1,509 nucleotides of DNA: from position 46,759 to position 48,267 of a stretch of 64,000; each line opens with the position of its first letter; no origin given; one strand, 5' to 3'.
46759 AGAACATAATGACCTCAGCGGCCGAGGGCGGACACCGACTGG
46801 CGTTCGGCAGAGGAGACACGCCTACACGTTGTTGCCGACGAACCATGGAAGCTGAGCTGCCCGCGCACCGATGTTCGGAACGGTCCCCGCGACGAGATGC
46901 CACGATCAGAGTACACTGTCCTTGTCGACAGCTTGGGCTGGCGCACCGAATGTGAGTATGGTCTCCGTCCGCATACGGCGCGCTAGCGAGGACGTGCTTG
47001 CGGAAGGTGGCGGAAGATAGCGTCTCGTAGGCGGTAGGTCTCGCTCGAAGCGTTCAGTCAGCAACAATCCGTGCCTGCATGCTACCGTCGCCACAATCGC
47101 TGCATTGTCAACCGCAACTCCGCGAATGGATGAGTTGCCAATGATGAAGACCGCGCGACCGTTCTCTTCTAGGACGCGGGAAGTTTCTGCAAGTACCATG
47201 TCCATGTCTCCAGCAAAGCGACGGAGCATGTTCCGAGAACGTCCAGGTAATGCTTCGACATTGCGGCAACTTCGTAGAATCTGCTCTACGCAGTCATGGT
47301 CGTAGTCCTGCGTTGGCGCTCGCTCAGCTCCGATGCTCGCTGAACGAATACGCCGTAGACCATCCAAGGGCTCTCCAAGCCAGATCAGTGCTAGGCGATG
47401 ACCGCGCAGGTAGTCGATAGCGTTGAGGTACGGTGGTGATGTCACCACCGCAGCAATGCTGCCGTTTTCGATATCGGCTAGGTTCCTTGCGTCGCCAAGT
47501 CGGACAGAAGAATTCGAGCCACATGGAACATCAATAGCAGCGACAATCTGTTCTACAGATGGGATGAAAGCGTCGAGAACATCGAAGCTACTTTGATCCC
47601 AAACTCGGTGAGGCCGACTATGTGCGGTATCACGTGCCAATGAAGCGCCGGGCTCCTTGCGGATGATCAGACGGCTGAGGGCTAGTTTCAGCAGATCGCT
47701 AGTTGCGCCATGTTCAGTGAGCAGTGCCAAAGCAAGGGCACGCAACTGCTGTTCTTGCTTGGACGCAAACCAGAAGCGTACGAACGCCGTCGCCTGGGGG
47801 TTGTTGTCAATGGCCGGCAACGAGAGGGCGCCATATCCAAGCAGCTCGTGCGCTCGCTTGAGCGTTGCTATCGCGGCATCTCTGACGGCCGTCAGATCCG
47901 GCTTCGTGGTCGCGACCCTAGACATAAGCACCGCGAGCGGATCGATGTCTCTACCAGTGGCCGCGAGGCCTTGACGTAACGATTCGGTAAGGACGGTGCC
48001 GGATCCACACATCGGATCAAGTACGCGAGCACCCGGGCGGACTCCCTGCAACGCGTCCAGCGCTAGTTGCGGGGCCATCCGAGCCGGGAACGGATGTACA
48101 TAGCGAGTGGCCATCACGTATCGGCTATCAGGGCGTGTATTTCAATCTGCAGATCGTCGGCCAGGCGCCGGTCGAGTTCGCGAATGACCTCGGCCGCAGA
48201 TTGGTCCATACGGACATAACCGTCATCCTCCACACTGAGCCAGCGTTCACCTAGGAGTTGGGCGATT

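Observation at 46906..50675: A/T-richer two-gene operon: GHKL (MORC-like) ATPase fused to a PD-(D/E)xK nuclease, translationally coupled to a DNA methyltransferase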

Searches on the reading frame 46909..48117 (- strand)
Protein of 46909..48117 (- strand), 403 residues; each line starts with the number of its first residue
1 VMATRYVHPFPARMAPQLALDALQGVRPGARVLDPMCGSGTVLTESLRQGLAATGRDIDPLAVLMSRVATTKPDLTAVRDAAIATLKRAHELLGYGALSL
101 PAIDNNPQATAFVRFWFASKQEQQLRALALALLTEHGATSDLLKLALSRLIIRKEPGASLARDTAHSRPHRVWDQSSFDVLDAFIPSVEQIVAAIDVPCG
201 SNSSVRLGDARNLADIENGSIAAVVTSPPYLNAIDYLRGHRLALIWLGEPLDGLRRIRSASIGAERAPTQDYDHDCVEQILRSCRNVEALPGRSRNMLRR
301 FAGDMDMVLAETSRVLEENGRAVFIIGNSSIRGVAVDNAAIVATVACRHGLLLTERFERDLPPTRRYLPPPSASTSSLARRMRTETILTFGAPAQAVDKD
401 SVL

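Call 6: search_protein_families(library=pfam, proteins=[window:46909-48117:-], max_evalue=1)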
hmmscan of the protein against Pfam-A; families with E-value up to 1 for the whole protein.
window:46909-48117:- (403 aa): 7 families
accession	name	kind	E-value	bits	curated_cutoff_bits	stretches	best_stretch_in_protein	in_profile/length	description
PF01170.24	UPF0020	-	1.6e-08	34.9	22.3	1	11-46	9-46/197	RMKL-like, methyltransferase domain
PF01555.25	N6_N4_Mtase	-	0.00029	21.3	26.7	1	25-60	178-213/221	DNA methylase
PF08241.18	Methyltransf_11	-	0.09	13.9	21.2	0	33-82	1-50/95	Methyltransferase domain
PF13649.12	Methyltransf_25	-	0.091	13.9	27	0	32-70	1-41/97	Methyltransferase domain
PF11599.14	AviRa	-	0.1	12.5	25.7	1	8-44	28-67/232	RRNA methyltransferase AviRa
PF06325.19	PrmA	-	0.14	12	22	1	18-68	150-202/296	Ribosomal protein L11 methyltransferase (PrmA)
PF07021.18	MetW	-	0.22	11.5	21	1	24-55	9-41/193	Methionine biosynthesis protein MetW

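Call 7: search_protein_families(library=padloc, proteins=[window:46909-48117:-], max_evalue=1)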
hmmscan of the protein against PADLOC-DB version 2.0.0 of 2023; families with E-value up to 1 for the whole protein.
window:46909-48117:- (403 aa): 40 families (the best 25 are shown)
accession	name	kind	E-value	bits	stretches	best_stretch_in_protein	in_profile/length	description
PDLC03322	MTase_II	-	9.6e-26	88.6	1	4-389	36-439/446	Type II methyltransferase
PDLC03364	MTase_II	-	8.6e-25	85.5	1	6-361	34-355/380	Type II methyltransferase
PDLC03362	MTase_II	-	4.1e-23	79.9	1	30-351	71-400/438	Type II methyltransferase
PDLC03239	MTase_II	-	9e-17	58.9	1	4-259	69-326/442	Type II methyltransferase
PDLC03380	MTase_II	-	3.7e-16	57.3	3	4-72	31-100/393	Type II methyltransferase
PDLC03224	MTase_II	-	2.2e-14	51.2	2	213-347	289-440/481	Type II methyltransferase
PDLC03353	MTase_II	-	1e-13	49.5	2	204-355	11-111/260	Type II methyltransferase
PDLC03389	MTase_II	-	1.5e-13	48.3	1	30-354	82-419/445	Type II methyltransferase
PDLC03369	MTase_II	-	2.5e-13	47.6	2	209-345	339-488/532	Type II methyltransferase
PDLC03306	MTase_II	-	3.2e-11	40.8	1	29-249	54-269/422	Type II methyltransferase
PDLC03377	MTase_II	-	4.5e-11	40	1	7-251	98-349/504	Type II methyltransferase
PDLC03325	MTase_II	-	5.5e-11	39.8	2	26-81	89-144/426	Type II methyltransferase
PDLC03249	MTase_II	-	4.6e-09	33.6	2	8-92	108-202/541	Type II methyltransferase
PDLC03360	MTase_II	-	8.9e-09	32.8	1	29-72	65-108/441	Type II methyltransferase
PDLC04134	mad2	-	2e-08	31.5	2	17-64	281-327/492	mads_2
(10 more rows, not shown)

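Call 8: search_protein_families(library=ncbifam, proteins=[window:46909-48117:-], max_evalue=1)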
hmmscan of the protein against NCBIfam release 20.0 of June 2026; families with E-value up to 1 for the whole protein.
window:46909-48117:- (403 aa): 15 families
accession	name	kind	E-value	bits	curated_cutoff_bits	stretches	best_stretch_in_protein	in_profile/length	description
TIGR01177.1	TIGR01177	hypoth_equivalog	2.9e-09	36.7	316.55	1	11-59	163-213/330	TIGR01177 family methyltransferase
NF040721.1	Trm14_Arch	equivalog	9.2e-06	25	280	1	9-46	170-209/370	tRNA (guanine(6)-N2)-methyltransferase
NF045667.1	MTase_DVU1556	equivalog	0.0014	18.1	155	1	23-77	17-72/213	DVU_1556 family methyltransferase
NF042963.1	DUF1156_antiphage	equivalog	0.0024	16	1000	1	30-66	185-221/960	anti-phage-associated DUF1156 domain-containing protein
NF043040.1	corrin_prot_MT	hypoth_equivalog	0.0032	16.9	180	1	25-70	37-85/216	corrinoid protein-associated methyltransferase CpaM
NF001790.0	PRK00517.3-3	equivalog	0.0058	16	269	1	17-68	110-163/262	50S ribosomal protein L11 methyltransferase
NF008748.0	PRK11783.1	equivalog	0.0069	14.6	466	1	29-47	193-211/704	bifunctional 23S rRNA (guanine(2069)-N(7))-methyltransferase RlmK/23S rRNA (guanine(2445)-N(2))-methyltransferase RlmL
TIGR00406.1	prmA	equivalog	0.025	14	183.15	1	18-71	148-203/288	50S ribosomal protein L11 methyltransferase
NF011527.0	PRK14968.1-1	equivalog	0.031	14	242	0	16-78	22-81/192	putative methyltransferase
NF009675.0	PRK13196.1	equivalog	0.035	13.9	308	0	144-187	50-93/219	pyroglutamyl-peptidase I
NF040850.1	Trm14_Thcoccales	equivalog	0.05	12.5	480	1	28-46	217-235/365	tRNA (guanine(6)-N2)-methyltransferase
NF005513.0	PRK07121.1-6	equivalog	0.14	10.6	608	1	24-84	145-205/533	FAD-binding protein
NF047738.1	antiphage_MADS2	equivalog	0.16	10.2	720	1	27-49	330-352/654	methylation-associated defense system DNA methyltransferase MAD2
NF011530.0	PRK14968.1-4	equivalog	0.19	11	243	1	18-68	29-80/202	putative methyltransferase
TIGR04268.1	FxSxx-COOH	equivalog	0.2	11.9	28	0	33-56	8-32/44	FxSxx-COOH cyclophane-containing RiPP peptide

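Call 25: search_solved_structures(query=window:46909-48117:-, max_evalue=1, show_alignments=2)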
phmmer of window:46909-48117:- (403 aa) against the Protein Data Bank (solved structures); distinct sequences matched with E-value up to 1: 24.
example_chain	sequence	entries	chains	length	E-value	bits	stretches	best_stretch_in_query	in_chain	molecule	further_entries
6zxw_G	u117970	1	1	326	7.5e-05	25.4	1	10-58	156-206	tRNA (Guanine(10)-N2)-dimethyltransferase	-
6zxv_A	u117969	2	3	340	8.6e-05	25.2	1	10-58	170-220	tRNA (Guanine(10)-N2)-dimethyltransferase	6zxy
2zie_A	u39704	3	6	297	0.00035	23.1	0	8-65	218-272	Putative modification methylase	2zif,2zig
8urk_A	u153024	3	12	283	0.031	16.7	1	22-60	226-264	Methyltransferase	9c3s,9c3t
8s9m_A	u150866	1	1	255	0.037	16.5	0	5-72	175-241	DNA cytosine-N4 methyltransferase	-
8s9n_A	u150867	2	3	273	0.038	16.5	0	5-72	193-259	DNA cytosine-N4 methyltransferase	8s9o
1ufk_A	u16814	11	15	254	0.039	16.4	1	17-66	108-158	TT0836 protein | Ribosomal protein L11 methyltransferase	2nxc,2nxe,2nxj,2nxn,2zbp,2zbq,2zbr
3cjt_A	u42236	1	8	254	0.039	16.4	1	17-66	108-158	Ribosomal protein L11 methyltransferase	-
9c3u_A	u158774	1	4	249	0.04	16.4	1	22-60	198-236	Methyltransferase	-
3v8v_A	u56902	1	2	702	0.067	15.6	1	19-47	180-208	Ribosomal RNA large subunit methyltransferase L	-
3v97_A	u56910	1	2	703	0.067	15.6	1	19-47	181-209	Ribosomal RNA large subunit methyltransferase L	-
3tma_A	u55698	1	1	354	0.07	15.6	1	19-47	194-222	methyltransferase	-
3tlj_A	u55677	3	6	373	0.12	14.8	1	8-46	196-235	tRNA (guanine N2-)-methyltransferase Trm14 | Crystal structure of Trm14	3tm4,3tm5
7pd7_A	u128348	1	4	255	0.14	14.6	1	20-71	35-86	Methyltransferase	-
3sm3_A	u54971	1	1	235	0.19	14.2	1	31-77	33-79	SAM-dependent methyltransferases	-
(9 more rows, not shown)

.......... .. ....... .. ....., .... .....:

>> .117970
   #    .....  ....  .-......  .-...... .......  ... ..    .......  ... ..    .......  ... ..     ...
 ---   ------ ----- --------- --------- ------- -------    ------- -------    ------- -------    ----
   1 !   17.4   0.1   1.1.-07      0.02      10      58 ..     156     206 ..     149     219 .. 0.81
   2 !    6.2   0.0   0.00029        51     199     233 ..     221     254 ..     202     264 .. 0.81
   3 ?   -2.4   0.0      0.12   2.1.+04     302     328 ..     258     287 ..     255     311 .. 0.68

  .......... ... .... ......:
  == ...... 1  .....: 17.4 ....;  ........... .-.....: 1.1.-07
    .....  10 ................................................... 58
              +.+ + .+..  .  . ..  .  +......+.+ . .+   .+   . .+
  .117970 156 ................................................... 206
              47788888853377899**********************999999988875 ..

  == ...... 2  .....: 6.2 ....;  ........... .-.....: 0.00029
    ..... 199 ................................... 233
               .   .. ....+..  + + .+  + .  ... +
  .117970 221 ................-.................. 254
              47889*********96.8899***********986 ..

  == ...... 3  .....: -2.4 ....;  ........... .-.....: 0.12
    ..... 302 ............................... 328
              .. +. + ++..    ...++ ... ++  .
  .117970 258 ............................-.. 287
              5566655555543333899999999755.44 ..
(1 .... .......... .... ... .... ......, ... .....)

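Call 26: find_homologous_proteins(query=window:46909-48117:-)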
Query window:46909-48117:- (403 aa): 7347 proteins with E <= 0.001 among 8000 candidates; the best 120 are listed.
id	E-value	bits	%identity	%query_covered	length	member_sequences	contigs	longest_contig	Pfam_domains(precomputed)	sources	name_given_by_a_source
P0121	1.8e-256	868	99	100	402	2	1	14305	PF01170.25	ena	-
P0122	6.4e-165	567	69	98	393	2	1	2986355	PF01170.25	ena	-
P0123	1.4e-164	566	68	98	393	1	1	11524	PF01170.25,PF01555.25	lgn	-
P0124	1.5e-160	553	67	98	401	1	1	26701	PF01170.25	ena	-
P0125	7.4e-158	544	66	98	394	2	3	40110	PF01170.25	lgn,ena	-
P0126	2.6e-157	542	68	98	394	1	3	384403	PF01170.25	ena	-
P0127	5.4e-149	515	65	97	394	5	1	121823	PF01170.25,PF01555.25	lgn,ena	-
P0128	5.6e-146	505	63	98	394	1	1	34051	PF01170.25,PF01555.25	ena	-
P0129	6.0e-145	501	63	97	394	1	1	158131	PF01170.25,PF01555.25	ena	-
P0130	2.2e-144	499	63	97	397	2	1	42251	PF01170.25,PF01555.25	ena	-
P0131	3.7e-142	492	60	97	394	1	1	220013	PF01170.25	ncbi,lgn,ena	-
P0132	2.3e-141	489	62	97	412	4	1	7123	PF01555.25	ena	-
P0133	3.0e-141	489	62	97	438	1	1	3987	PF01170.25,PF01555.25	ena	-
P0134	6.2e-140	485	61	97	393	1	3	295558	PF01170.25,PF01555.25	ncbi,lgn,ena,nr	ncbi:MAG: hypothetical protein OXH41_13530 [Chloroflexi bacterium]|nr:hypothetical protein [Chlorofl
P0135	1.7e-139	483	69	86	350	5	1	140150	-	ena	-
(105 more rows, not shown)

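Call 63: search_solved_structures(query=A4, max_evalue=0.1, show_alignments=2)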
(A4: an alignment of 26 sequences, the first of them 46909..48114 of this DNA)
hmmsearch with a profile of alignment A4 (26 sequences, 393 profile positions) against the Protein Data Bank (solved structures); distinct sequences matched with E-value up to 0.1: 33.
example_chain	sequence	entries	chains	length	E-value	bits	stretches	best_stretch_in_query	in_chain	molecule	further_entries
2zie_A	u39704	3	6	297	3.1e-13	52.6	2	8-59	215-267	Putative modification methylase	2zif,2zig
8s9n_A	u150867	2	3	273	2.9e-10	42.9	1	9-57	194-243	DNA cytosine-N4 methyltransferase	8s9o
8s9m_A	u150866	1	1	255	5.3e-10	42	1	9-57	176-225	DNA cytosine-N4 methyltransferase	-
9c3u_A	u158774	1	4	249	8.1e-07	31.5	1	21-58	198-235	Methyltransferase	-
8urk_A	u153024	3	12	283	1e-06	31.2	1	21-58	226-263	Methyltransferase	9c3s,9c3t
1boo_A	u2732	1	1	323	3.4e-06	29.5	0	6-85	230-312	PROTEIN (N-4 CYTOSINE-SPECIFIC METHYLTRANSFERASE PVU II)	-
5e71_A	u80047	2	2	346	3.7e-06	29.4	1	10-59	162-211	N2, N2-dimethylguanosine tRNA methyltransferase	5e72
3cjt_A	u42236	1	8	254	7.7e-06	28.3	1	16-61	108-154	Ribosomal protein L11 methyltransferase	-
1ufk_A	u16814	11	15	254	7.8e-06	28.3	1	16-61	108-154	TT0836 protein | Ribosomal protein L11 methyltransferase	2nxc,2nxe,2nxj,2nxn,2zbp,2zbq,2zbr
1g60_A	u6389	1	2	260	1.2e-05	27.7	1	21-58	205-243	Adenine-specific Methyltransferase MboIIA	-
3tlj_A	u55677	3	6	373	1.2e-05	27.6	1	6-47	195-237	tRNA (guanine N2-)-methyltransferase Trm14 | Crystal structure of Trm14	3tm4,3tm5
1eg2_A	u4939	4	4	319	3e-05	26.3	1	17-60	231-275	MODIFICATION METHYLASE RSRI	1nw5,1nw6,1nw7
6zxw_G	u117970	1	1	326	3.6e-05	26.1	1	10-56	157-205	tRNA (Guanine(10)-N2)-dimethyltransferase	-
1nw8_A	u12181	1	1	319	4.1e-05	25.9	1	17-60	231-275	MODIFICATION METHYLASE RSRI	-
6zxv_A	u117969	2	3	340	4.3e-05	25.9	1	10-56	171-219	tRNA (Guanine(10)-N2)-dimethyltransferase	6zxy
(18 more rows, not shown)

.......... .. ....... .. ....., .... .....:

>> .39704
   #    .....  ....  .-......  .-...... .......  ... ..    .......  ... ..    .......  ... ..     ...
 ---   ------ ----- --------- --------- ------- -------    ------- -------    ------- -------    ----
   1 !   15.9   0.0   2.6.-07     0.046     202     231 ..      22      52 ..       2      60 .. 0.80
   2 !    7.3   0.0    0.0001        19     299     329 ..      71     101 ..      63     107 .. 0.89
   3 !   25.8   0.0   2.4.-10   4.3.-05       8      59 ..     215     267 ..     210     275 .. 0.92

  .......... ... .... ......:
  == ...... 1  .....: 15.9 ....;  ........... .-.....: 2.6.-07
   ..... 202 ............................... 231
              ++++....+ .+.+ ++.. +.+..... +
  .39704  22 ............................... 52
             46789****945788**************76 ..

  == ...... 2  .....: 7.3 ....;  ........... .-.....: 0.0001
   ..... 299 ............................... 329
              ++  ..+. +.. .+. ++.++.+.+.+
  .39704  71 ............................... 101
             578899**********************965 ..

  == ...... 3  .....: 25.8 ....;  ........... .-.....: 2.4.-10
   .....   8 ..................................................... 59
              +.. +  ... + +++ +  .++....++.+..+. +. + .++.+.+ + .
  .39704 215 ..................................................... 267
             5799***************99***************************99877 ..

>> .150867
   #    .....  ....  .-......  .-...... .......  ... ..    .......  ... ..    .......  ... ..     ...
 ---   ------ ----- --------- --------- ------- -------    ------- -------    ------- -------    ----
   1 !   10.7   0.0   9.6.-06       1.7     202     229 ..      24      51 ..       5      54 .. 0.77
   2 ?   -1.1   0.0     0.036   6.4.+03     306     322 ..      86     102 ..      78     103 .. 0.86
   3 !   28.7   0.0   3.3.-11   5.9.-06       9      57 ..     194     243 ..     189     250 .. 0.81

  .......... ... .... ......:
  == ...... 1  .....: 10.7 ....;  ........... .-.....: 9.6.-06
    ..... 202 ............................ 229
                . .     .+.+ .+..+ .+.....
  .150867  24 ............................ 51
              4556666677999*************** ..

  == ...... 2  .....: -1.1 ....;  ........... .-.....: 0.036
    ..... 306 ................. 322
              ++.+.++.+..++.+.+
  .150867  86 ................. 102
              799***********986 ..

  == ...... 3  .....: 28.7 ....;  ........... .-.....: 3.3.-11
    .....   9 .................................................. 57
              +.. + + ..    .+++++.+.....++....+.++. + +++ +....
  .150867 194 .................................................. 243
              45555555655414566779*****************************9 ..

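Call 64: search_protein_families(library=pfam, alignment_id=A4, max_evalue=0.01)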
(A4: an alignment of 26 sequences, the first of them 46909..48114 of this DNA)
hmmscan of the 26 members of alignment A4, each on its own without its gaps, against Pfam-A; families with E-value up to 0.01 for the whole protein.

A. member 1, window:46909-48114:- (402 aa): 2 families
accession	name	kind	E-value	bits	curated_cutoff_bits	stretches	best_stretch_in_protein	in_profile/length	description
PF01170.24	UPF0020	-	1.6e-08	34.9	22.3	1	10-45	9-46/197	RMKL-like, methyltransferase domain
PF01555.25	N6_N4_Mtase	-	0.00029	21.3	26.7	0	24-59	178-213/221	DNA methylase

B. families by the number of members that match (of 26 scanned): 11 families
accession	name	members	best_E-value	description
PF01555.25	N6_N4_Mtase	26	6.1e-23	DNA methylase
PF01170.24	UPF0020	25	1.7e-10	RMKL-like, methyltransferase domain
PF08241.18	Methyltransf_11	13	9.1e-07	Methyltransferase domain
PF13649.12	Methyltransf_25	8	1.4e-06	Methyltransferase domain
PF11599.14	AviRa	7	1.6e-05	RRNA methyltransferase AviRa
PF13489.12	Methyltransf_23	4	0.00026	Methyltransferase domain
PF06325.19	PrmA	3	0.00048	Ribosomal protein L11 methyltransferase (PrmA)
PF13847.12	Methyltransf_31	3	0.00079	Methyltransferase domain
PF02086.21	MethyltransfD12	2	8.2e-06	D12 class N6 adenine-specific DNA methyltransferase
PF05175.20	MTS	1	3.3e-05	Methyltransferase small domain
PF08242.18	Methyltransf_12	1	0.0097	Methyltransferase domain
